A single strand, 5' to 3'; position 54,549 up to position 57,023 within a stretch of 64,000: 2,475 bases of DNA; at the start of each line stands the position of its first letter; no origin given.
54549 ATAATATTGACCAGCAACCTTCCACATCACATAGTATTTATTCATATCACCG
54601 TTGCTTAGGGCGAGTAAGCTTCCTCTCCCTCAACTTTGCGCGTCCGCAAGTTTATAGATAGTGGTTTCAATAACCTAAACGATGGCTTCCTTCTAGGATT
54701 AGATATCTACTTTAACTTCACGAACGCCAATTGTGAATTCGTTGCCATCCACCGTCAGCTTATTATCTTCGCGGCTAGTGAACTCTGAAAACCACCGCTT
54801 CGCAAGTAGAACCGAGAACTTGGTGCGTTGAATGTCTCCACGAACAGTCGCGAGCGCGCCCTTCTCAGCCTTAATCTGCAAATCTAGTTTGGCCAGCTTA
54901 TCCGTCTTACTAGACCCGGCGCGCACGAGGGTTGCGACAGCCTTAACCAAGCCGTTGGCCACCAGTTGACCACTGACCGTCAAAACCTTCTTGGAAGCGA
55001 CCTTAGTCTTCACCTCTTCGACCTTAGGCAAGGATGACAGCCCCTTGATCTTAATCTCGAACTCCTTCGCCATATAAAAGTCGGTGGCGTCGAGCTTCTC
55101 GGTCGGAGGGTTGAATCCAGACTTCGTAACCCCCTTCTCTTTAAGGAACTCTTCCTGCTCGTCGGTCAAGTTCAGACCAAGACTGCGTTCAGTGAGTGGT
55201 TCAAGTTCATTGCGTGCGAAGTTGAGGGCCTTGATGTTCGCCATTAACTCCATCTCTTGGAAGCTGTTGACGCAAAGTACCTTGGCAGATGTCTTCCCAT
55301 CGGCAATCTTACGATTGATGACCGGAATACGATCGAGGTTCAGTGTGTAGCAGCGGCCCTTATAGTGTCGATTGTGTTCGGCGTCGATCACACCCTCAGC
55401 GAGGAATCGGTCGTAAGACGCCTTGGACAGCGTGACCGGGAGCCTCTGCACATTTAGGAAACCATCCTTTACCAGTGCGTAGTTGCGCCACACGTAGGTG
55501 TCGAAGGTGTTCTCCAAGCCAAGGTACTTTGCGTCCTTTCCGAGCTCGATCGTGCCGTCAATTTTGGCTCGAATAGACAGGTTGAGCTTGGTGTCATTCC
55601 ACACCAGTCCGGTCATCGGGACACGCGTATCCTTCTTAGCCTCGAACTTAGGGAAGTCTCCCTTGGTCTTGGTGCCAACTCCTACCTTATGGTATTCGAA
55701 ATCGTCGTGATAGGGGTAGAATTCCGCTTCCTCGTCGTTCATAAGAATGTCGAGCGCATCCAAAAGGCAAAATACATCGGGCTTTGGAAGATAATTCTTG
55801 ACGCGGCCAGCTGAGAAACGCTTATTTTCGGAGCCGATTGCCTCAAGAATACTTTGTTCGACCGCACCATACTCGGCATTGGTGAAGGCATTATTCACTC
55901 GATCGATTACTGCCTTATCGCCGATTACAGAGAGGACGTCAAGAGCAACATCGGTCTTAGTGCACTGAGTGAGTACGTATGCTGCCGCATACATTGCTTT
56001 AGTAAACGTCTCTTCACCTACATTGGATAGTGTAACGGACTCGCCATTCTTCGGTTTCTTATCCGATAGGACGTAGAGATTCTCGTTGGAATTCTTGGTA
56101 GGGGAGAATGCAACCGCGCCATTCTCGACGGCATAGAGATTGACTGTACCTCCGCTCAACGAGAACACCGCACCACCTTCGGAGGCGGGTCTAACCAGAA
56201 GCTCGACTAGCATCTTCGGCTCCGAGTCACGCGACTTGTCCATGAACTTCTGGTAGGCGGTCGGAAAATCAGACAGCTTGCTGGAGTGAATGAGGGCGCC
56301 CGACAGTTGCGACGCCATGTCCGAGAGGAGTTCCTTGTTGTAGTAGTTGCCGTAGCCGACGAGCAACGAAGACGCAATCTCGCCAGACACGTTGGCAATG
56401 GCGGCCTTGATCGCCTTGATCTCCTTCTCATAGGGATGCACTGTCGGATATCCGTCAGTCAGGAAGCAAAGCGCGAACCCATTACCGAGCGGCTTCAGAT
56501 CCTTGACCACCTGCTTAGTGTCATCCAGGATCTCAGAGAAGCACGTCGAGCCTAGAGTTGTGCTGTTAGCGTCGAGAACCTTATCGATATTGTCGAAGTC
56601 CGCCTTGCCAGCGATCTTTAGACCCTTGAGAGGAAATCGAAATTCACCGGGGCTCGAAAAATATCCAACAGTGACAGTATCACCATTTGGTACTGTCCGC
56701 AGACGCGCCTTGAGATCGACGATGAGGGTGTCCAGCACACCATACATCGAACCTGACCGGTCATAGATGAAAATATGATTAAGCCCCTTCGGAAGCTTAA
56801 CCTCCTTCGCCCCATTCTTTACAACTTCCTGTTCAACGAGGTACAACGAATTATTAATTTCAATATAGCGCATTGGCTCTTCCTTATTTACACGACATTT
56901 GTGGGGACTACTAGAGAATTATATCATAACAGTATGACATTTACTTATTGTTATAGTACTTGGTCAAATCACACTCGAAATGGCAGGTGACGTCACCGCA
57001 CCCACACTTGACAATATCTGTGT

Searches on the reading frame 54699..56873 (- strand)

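Call 20: search_protein_families(library=pfam, proteins=[window:54699-56873:-], max_evalue=0.01)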
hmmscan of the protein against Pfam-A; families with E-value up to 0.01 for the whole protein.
window:54699-56873:- (724 aa): 1 family
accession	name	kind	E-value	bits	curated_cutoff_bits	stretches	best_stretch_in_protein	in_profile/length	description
PF04055.27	Radical_SAM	-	0.0081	16.8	29.5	0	113-160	27-78/166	Radical SAM superfamily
